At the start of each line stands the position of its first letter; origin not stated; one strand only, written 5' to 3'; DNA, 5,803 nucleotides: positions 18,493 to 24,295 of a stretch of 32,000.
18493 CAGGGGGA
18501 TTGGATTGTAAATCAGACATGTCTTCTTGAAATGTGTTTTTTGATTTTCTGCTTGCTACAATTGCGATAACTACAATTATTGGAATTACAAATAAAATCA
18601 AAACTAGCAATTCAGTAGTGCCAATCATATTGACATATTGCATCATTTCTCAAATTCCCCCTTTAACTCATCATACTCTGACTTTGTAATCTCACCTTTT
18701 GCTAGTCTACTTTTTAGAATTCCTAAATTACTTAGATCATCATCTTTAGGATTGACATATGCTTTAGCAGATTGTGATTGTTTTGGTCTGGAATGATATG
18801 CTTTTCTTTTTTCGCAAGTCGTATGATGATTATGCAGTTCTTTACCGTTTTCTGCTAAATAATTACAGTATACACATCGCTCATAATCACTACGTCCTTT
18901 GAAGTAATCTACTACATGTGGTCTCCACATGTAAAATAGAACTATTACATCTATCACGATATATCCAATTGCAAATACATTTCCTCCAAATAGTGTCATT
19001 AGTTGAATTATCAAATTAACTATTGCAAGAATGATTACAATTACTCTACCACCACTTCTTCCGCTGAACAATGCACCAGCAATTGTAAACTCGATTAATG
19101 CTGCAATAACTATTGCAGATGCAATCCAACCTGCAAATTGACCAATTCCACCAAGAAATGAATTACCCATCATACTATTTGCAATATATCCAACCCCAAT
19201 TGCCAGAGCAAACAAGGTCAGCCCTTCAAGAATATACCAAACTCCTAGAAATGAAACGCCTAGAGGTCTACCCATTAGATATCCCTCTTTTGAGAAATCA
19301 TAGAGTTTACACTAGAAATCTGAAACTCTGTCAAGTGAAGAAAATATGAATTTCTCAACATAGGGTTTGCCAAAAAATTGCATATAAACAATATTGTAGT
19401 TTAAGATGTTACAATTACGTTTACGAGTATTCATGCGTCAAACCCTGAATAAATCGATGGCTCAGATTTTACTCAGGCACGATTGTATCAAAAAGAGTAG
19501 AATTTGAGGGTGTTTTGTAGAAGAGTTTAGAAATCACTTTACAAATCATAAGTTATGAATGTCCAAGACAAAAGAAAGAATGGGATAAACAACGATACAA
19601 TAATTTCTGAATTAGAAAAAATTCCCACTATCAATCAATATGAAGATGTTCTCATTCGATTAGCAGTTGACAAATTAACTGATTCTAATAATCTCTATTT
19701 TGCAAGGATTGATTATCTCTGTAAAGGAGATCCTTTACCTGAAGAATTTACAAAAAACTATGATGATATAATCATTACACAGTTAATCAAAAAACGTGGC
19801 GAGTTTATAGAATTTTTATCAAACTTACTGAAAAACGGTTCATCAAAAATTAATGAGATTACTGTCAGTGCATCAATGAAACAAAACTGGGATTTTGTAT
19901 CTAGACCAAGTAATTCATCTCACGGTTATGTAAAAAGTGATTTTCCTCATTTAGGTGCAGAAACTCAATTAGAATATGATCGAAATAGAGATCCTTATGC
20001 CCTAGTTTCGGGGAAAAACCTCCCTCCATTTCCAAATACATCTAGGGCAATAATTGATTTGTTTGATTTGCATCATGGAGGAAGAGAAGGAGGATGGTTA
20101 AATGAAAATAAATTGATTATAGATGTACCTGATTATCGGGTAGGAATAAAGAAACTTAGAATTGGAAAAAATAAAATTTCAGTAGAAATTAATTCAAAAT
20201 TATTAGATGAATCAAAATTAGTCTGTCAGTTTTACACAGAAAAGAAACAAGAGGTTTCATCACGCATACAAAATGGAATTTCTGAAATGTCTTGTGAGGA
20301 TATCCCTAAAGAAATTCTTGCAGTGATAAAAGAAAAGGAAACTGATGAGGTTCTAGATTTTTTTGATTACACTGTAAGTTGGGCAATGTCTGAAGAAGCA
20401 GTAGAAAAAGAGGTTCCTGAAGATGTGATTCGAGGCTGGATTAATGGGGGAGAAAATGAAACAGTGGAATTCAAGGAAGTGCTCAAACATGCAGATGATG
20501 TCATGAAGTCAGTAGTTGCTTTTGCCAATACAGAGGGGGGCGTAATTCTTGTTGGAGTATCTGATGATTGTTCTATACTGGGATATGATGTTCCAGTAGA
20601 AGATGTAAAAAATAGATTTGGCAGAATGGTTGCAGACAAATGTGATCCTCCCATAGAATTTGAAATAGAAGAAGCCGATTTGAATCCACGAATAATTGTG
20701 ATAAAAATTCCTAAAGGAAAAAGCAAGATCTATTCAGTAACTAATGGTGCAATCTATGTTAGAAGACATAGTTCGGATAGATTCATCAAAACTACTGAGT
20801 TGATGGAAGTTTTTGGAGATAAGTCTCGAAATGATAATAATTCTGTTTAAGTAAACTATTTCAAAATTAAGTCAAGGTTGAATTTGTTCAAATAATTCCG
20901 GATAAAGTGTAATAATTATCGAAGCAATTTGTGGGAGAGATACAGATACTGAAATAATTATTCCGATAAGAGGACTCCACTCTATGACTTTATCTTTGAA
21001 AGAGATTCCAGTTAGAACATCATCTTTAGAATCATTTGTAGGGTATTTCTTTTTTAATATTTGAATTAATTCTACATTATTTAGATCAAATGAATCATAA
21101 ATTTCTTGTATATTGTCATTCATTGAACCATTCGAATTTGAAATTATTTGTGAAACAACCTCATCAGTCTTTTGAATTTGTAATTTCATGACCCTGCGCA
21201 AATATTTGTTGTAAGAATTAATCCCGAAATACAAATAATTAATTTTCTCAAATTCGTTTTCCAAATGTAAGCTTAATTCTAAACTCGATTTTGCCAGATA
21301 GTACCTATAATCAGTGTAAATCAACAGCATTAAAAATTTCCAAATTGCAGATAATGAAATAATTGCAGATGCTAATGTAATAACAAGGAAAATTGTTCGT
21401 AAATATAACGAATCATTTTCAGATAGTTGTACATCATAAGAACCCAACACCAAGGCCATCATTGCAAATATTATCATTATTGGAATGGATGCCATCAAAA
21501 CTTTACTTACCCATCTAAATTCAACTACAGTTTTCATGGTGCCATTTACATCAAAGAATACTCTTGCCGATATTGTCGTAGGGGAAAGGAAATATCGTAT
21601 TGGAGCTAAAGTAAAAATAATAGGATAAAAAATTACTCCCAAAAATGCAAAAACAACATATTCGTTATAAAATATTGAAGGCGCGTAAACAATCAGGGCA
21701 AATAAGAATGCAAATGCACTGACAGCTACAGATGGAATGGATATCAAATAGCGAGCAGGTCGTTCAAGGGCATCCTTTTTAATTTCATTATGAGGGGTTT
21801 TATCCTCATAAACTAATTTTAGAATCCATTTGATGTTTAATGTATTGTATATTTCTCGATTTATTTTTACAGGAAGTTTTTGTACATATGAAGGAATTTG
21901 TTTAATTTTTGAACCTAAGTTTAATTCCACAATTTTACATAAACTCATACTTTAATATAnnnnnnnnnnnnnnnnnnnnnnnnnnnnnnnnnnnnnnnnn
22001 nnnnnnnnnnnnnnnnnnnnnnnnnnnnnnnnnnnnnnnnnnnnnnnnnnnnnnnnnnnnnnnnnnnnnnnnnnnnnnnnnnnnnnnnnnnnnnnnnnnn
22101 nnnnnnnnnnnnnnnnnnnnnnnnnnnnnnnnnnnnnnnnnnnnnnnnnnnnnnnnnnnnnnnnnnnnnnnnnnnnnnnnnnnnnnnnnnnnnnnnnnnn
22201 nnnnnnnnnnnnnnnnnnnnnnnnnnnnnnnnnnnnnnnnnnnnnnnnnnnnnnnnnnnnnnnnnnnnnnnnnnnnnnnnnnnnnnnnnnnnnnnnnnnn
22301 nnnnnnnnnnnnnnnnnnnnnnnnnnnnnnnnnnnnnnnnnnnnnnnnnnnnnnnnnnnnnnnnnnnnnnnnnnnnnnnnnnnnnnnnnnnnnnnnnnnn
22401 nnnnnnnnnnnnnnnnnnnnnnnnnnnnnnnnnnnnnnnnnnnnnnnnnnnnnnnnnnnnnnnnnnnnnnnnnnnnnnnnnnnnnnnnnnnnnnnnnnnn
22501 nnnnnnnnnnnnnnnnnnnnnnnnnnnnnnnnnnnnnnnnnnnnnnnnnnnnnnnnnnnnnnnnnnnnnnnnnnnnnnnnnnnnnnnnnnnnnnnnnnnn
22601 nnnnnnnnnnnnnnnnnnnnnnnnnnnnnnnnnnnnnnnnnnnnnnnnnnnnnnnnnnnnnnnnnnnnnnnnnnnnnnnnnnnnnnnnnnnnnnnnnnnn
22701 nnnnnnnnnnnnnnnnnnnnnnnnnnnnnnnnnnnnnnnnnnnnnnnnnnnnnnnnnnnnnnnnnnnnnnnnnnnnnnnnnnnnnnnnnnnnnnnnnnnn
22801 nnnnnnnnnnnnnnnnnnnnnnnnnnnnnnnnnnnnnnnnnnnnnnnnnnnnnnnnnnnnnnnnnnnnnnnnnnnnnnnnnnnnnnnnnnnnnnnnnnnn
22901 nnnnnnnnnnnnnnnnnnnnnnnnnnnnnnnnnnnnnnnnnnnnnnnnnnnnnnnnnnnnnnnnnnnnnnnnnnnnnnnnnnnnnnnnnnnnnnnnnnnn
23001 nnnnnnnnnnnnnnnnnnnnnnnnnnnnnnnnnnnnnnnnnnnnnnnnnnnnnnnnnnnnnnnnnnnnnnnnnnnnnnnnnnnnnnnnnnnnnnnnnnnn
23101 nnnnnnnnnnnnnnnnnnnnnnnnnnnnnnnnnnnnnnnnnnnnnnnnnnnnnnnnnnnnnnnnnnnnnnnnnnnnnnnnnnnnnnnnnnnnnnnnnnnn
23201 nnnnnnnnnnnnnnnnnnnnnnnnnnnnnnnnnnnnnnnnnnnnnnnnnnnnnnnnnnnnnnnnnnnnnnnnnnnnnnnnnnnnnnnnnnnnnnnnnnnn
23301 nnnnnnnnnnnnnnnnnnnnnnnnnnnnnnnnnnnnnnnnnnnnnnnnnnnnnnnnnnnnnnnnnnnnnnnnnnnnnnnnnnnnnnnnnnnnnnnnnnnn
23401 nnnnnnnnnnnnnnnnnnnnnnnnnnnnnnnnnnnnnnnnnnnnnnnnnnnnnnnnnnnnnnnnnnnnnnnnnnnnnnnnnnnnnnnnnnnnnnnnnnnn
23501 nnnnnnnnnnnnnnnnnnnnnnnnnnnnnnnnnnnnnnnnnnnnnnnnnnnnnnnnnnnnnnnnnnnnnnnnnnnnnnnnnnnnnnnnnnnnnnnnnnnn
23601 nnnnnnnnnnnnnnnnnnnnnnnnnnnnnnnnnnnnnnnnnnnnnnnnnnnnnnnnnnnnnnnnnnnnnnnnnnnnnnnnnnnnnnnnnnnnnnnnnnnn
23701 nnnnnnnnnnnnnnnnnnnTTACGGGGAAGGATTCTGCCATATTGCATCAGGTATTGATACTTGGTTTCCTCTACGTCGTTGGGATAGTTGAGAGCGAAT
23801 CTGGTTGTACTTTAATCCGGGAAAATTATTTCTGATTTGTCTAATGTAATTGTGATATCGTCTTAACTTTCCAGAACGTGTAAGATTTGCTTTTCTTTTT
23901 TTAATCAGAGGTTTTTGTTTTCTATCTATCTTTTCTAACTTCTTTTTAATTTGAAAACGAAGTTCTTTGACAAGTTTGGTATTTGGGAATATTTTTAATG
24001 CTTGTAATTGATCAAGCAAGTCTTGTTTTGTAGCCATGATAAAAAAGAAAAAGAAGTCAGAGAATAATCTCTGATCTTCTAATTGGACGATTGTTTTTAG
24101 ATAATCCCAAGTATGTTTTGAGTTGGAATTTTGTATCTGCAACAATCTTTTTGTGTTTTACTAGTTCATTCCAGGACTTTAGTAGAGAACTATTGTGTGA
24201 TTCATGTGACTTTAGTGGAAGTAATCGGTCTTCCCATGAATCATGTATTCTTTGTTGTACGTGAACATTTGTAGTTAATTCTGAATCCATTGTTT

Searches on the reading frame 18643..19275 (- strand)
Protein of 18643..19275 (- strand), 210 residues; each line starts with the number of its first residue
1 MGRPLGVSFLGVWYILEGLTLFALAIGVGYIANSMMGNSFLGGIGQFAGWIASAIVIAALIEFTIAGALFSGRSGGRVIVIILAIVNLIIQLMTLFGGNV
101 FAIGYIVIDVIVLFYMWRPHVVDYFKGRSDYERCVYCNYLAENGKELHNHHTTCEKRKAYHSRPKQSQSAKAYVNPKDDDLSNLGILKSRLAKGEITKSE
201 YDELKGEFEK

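Call 6: search_protein_families(library=pfam, proteins=[window:18643-19275:-], max_evalue=0.01)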
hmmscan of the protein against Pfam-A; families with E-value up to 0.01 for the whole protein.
window:18643-19275:- (210 aa): 2 families
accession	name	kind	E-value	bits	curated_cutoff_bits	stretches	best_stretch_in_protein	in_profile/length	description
PF09851.14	SHOCT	-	1.3e-05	25.2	27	1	184-205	3-24/28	Short C-terminal domain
PF10003.15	DUF2244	-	0.0028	17.8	27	1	73-118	9-54/138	Integral membrane protein (DUF2244)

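Call 46: search_protein_families(library=padloc, proteins=[window:18643-19275:-], max_evalue=0.01)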
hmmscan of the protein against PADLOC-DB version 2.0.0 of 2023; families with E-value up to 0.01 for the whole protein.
window:18643-19275:- (210 aa): 0 families

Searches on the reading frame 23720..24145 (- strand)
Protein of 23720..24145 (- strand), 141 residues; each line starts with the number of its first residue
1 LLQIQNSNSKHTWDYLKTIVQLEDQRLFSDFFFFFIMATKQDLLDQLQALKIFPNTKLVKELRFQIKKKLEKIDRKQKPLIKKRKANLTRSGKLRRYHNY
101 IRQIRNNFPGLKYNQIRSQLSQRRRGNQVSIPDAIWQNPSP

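Call 6: search_protein_families(library=pfam, proteins=[window:23720-24145:-], max_evalue=0.01)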
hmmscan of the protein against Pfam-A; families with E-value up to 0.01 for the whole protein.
window:23720-24145:- (141 aa): 0 families

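Call 55: search_protein_families(library=ncbifam, proteins=[window:23720-24145:-], max_evalue=0.01)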
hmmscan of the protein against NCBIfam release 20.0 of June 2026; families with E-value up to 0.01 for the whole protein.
window:23720-24145:- (141 aa): 1 family
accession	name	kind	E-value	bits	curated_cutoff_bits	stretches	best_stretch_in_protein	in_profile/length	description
NF047794.1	HisKinPtgB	equivalog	0.0025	16.1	1000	1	35-90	56-111/656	two-component system sensor histidine kinase PgtB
